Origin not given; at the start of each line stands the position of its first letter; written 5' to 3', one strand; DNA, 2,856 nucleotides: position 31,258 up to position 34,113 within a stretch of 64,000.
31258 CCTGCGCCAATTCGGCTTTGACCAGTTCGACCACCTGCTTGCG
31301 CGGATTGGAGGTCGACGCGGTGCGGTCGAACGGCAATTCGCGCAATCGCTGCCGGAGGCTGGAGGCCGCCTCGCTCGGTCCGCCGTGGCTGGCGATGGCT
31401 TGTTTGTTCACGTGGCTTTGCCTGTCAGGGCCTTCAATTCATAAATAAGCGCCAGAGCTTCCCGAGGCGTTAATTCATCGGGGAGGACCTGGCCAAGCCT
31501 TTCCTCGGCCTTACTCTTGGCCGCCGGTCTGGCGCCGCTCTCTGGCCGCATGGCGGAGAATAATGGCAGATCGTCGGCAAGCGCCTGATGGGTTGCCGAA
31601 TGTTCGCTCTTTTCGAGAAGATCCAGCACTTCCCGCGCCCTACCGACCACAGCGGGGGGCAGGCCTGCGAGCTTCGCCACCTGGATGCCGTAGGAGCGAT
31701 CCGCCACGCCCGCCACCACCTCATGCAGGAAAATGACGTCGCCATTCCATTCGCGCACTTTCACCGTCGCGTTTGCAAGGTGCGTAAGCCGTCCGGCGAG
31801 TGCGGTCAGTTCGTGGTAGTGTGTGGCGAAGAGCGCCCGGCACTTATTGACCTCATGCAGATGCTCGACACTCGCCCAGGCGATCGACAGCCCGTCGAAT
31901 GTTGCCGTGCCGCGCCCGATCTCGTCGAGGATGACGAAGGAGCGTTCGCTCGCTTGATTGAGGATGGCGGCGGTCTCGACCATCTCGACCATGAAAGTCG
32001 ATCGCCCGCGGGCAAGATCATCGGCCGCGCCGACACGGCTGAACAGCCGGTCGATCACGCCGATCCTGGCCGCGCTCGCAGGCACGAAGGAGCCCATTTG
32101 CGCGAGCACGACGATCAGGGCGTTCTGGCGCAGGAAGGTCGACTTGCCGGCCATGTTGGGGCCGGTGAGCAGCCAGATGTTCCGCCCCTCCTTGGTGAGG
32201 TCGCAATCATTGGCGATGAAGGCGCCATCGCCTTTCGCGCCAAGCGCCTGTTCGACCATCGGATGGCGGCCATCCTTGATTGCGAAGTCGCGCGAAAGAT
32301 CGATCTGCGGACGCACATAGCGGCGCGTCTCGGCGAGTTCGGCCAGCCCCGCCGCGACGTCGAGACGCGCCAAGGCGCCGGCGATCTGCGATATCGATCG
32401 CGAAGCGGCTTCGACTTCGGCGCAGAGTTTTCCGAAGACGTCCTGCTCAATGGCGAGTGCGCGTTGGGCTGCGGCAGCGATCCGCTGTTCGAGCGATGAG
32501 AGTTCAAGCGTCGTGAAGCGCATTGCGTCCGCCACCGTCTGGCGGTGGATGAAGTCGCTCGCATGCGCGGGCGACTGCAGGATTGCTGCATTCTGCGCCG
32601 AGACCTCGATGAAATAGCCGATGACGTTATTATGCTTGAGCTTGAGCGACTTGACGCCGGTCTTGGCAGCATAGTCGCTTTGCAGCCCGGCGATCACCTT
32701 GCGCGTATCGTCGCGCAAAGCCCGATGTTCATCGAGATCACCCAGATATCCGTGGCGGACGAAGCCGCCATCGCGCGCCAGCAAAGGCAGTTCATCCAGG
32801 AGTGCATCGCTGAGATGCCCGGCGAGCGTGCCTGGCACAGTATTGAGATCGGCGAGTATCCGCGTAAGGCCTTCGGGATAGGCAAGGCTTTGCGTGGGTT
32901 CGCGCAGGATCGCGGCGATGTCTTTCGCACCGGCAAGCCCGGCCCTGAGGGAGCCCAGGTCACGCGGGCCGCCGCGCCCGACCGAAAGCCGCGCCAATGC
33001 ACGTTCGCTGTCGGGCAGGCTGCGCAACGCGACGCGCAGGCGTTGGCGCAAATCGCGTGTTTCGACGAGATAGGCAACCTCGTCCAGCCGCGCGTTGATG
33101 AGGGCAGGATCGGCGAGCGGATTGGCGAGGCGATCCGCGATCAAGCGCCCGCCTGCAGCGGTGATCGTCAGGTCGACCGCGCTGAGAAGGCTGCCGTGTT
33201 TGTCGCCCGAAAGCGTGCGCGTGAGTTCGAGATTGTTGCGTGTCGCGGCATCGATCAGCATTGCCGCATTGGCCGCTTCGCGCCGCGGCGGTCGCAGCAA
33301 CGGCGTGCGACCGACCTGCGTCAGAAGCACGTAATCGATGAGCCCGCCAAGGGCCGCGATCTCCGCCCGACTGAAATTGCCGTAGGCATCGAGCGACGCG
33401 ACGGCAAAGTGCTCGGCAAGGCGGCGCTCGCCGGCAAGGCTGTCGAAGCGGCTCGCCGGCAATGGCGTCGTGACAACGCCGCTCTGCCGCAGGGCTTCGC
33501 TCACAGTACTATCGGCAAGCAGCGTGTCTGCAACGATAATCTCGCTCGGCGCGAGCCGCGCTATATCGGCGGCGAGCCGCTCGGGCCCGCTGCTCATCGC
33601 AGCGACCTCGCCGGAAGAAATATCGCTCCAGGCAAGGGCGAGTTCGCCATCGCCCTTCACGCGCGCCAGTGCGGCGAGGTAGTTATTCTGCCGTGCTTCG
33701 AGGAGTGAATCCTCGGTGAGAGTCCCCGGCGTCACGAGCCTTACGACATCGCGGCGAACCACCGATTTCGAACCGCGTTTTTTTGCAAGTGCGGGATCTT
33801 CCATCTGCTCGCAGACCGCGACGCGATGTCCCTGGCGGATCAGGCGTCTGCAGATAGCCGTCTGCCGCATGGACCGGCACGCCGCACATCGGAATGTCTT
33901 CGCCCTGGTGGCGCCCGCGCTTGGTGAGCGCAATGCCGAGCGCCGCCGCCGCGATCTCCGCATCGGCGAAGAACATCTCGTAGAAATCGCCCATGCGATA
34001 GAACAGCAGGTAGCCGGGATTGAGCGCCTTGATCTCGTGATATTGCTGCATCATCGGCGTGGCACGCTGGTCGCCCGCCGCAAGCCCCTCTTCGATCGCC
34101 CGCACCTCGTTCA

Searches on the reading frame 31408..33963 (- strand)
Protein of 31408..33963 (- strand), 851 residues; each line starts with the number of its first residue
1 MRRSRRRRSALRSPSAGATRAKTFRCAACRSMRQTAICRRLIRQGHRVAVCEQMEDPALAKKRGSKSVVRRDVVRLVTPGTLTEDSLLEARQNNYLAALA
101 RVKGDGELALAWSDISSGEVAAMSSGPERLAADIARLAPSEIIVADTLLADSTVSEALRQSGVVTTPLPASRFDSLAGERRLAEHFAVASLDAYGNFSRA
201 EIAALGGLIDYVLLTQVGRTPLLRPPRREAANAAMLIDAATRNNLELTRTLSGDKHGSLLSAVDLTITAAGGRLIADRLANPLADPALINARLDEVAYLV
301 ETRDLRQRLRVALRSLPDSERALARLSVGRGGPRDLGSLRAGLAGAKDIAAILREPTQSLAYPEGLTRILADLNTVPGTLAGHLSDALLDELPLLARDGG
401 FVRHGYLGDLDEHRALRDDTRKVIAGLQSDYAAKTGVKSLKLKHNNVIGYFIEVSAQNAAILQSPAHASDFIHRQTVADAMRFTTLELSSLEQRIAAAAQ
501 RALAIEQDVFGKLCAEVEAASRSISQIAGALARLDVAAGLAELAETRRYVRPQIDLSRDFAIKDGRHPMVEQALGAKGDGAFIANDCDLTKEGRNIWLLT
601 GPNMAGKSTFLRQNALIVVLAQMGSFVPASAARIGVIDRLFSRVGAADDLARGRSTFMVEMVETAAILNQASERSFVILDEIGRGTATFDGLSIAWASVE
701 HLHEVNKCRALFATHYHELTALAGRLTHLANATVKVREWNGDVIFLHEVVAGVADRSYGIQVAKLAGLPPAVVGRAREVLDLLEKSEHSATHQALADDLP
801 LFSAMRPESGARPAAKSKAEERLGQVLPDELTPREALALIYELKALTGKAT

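Call 7: find_related_loci(query=window:31408-33963:-, collection=genome_contigs, flank=10000)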
Query window:31408-33963:- (851 aa) in genome_contigs; peptide patterns used: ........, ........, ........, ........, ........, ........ (x = any residue, [..] = any of these).
600 stretches matched a pattern (row limit reached: there are more); 597 encode a relative of the query (tblastn E <= 1e-3); the best 80 are kept; 80 distinct loci.
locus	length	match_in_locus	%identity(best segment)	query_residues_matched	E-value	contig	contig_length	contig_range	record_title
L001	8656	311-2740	66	36-846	0e+0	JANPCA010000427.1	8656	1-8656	MAG: Hyphomicrobiales bacterium isolate VAR_78_metabat_59 VAR_78_k141_1435664, whole genome shotgun sequence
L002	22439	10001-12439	61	39-850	0e+0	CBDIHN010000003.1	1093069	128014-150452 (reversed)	MAG: Aestuariivirga sp. isolate 31e02b4e-d8ef-4c57-bb65-e1a371f70472 genome assembly, contig: contig_3, whole genome sho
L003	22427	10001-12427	62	36-848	0e+0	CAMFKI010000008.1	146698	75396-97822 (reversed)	MAG: uncultured Alphaproteobacteria bacterium isolate SRR12456173_bin.16_metaWRAP_v1.3_MAG genome assembly, contig: ERZ1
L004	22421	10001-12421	60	40-846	0e+0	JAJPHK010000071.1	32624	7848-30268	MAG: Alphaproteobacteria bacterium isolate Centralia_MAG_164 k107_8810218, whole genome shotgun sequence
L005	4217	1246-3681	60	40-847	0e+0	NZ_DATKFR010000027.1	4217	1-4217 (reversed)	MAG: Parvibaculum sp. isolate SMAG_U14530 k141_52424, whole genome shotgun sequence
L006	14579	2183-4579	59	39-844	0e+0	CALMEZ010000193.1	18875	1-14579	MAG TPA_asm: uncultured Alphaproteobacteria bacterium isolate SRR1772177_bin.55_CONCOCT_v1.1_MAG genome assembly, contig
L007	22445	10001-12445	60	40-850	0e+0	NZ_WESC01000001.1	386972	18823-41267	Parvibaculum sedimenti strain HXT-9 HXT-9_scaffold1, whole genome shotgun sequence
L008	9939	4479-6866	58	40-846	0e+0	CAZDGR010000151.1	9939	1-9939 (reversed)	MAG TPA_asm: uncultured Rhizobium sp. isolate SRP150892_co1_281 genome assembly, contig: NODE_7129_length_9939_cov_6.807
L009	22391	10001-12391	57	41-844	0e+0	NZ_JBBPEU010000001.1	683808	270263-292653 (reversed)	Shimia sp. SDUM112013 scaffold_1_length=683809, whole genome shotgun sequence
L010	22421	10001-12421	60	40-846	0e+0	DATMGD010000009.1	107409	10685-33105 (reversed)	MAG TPA_asm: Xanthobacteraceae bacterium isolate SMAG_U13480 k141_74387, whole genome shotgun sequence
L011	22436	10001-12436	57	39-849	0e+0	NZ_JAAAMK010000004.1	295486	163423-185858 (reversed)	Aliihoeflea aestuarii strain JCM 15118 NODE_4, whole genome shotgun sequence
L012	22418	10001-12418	57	39-842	0e+0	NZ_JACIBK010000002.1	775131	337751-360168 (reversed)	Rhizobium sp. BK650 Ga0365323_02, whole genome shotgun sequence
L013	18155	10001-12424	58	39-844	0e+0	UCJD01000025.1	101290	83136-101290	Rhizobiales bacterium isolate AFS086932 genome assembly, contig: contig_25, whole genome shotgun sequence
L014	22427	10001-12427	59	36-846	0e+0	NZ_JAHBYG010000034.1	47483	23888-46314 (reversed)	MAG: Ferrovibrio sp. isolate ACE_PRO18 PRO18_34, whole genome shotgun sequence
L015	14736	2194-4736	58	6-850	0e+0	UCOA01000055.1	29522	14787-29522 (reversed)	Rhizobiales bacterium isolate R129_A genome assembly, contig: contig_55, whole genome shotgun sequence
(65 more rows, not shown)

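Call 8: find_homologous_proteins(query=window:31408-33846:-, max_evalue=1e-50)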
Query window:31408-33846:- (812 aa): 7998 proteins with E <= 1e-50 among 8000 candidates; the best 120 are listed.
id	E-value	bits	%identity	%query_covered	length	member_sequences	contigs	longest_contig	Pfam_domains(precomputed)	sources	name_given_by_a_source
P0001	0.0e+0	1557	90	100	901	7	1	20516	PF01624.26,PF05192.24,PF05188.24,PF05190.24,PF00488.28,PF27441.1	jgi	-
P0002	0.0e+0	1525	88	100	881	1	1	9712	PF01624.26,PF05192.24,PF05188.24,PF05190.24,PF00488.28,PF27441.1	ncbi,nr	ncbi:MAG: DNA mismatch repair protein MutS [Rhizobiales bacterium]|nr:DNA mismatch repair protein Mu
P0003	0.0e+0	1341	78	100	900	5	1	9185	PF01624.26,PF05192.24,PF05188.24,PF05190.24,PF00488.28,PF27441.1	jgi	jgi:DNA mismatch repair protein MutS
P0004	0.0e+0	1169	69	99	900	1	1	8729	PF01624.26,PF05192.24,PF05188.24,PF05190.24,PF00488.28,PF27441.1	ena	-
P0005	0.0e+0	1169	69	99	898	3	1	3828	PF01624.26,PF05192.24,PF05188.24,PF05190.24,PF00488.28,PF27441.1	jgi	jgi:DNA mismatch repair protein MutS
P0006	0.0e+0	1165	67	99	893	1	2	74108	PF01624.26,PF05192.24,PF05188.24,PF05190.24,PF00488.28,PF27441.1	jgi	jgi:DNA mismatch repair protein MutS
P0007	0.0e+0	1155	68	99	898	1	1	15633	PF01624.26,PF05192.24,PF05188.24,PF05190.24,PF00488.28,PF27441.1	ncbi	-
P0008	0.0e+0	1155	68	99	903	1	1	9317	PF01624.26,PF05192.24,PF05188.24,PF05190.24,PF00488.28,PF27441.1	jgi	jgi:DNA mismatch repair protein MutS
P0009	0.0e+0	1154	68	99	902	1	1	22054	PF01624.26,PF05192.24,PF05188.24,PF05190.24,PF00488.28,PF27441.1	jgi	jgi:DNA mismatch repair protein MutS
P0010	0.0e+0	1152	67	99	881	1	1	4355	PF01624.26,PF05192.24,PF05188.24,PF05190.24,PF00488.28,PF27441.1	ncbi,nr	ncbi:MAG: DNA mismatch repair protein MutS [Rhizobiales bacterium]|nr:DNA mismatch repair protein Mu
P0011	0.0e+0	1144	68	100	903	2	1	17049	PF01624.26,PF05192.24,PF05188.24,PF05190.24,PF00488.28,PF27441.1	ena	-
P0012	0.0e+0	1144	68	100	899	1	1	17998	PF01624.26,PF05192.24,PF05188.24,PF05190.24,PF00488.28,PF27441.1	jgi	jgi:DNA mismatch repair protein MutS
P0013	0.0e+0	1142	67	99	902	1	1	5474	PF01624.26,PF05192.24,PF05188.24,PF05190.24,PF00488.28,PF27441.1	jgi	jgi:DNA mismatch repair protein MutS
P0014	0.0e+0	1141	68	99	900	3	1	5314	PF01624.26,PF05192.24,PF05188.24,PF05190.24,PF00488.28,PF27441.1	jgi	jgi:DNA mismatch repair protein MutS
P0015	0.0e+0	1139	67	99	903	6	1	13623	PF01624.26,PF05192.24,PF05188.24,PF05190.24,PF00488.28,PF27441.1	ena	-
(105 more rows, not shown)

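Call 9: find_encoding_contigs(protein=P0001, flank=10000, max_places=4)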
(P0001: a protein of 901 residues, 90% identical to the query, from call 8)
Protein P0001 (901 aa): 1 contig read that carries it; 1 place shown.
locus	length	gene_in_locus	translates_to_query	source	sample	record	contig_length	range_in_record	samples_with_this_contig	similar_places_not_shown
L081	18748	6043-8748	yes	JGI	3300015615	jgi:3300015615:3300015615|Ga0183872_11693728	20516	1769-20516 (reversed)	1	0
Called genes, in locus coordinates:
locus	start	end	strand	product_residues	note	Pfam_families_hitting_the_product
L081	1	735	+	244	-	?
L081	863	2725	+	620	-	PF00512:HisKA, PF02518:HATPase_c, PF00072:Response_reg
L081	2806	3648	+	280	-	PF13444:Acetyltransf_5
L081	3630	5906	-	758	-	PF00390:malic, PF03949:Malic_M, PF01515:PTA_PTB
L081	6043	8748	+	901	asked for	PF01624:MutS_I, PF05188:MutS_II, PF05192:MutS_III, PF05190:MutS_IV, PF00488:MutS_V, PF27441:MutS_C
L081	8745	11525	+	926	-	PF08335:GlnD_UR_UTase, PF27444:GlnD_3rd, PF01966:HD, PF01842:ACT (weak), PF13291:ACT_4 (faint), PF24931:ACT_ACR9_3rd, PF26956:ACT_ACR_D1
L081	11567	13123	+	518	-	PF03023:MurJ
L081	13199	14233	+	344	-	PF00579:tRNA-synt_1b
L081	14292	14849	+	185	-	PF08712:Nfu_N, PF01106:NifU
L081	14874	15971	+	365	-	PF00814:TsaD, PF00583:Acetyltransf_1, PF13673:Acetyltransf_10, PF08445:FR47, PF13508:Acetyltransf_7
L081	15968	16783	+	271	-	PF01553:Acyltransferase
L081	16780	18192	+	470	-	PF00919:UPF0004, PF04055:Radical_SAM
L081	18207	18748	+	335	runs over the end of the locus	PF02562:PhoH, PF13604:AAA_30, PF13245:AAA_19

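Call 10: find_encoding_contigs(protein=P0002, flank=10000, max_places=4)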
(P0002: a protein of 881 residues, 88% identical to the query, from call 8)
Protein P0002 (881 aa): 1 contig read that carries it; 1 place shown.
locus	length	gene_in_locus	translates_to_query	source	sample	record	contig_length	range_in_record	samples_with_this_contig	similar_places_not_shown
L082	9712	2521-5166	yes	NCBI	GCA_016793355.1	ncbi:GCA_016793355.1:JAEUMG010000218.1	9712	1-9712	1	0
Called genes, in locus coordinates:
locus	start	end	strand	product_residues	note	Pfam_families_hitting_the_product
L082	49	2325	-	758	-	PF00390:malic, PF03949:Malic_M, PF01515:PTA_PTB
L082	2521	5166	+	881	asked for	PF01624:MutS_I, PF05188:MutS_II, PF05192:MutS_III, PF05190:MutS_IV, PF00488:MutS_V, PF27441:MutS_C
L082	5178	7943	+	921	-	PF08335:GlnD_UR_UTase, PF27444:GlnD_3rd, PF01966:HD, PF01842:ACT (weak), PF13291:ACT_4 (faint), PF24931:ACT_ACR9_3rd (weak), PF26956:ACT_ACR_D1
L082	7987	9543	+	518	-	PF03023:MurJ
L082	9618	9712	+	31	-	PF00579:tRNA-synt_1b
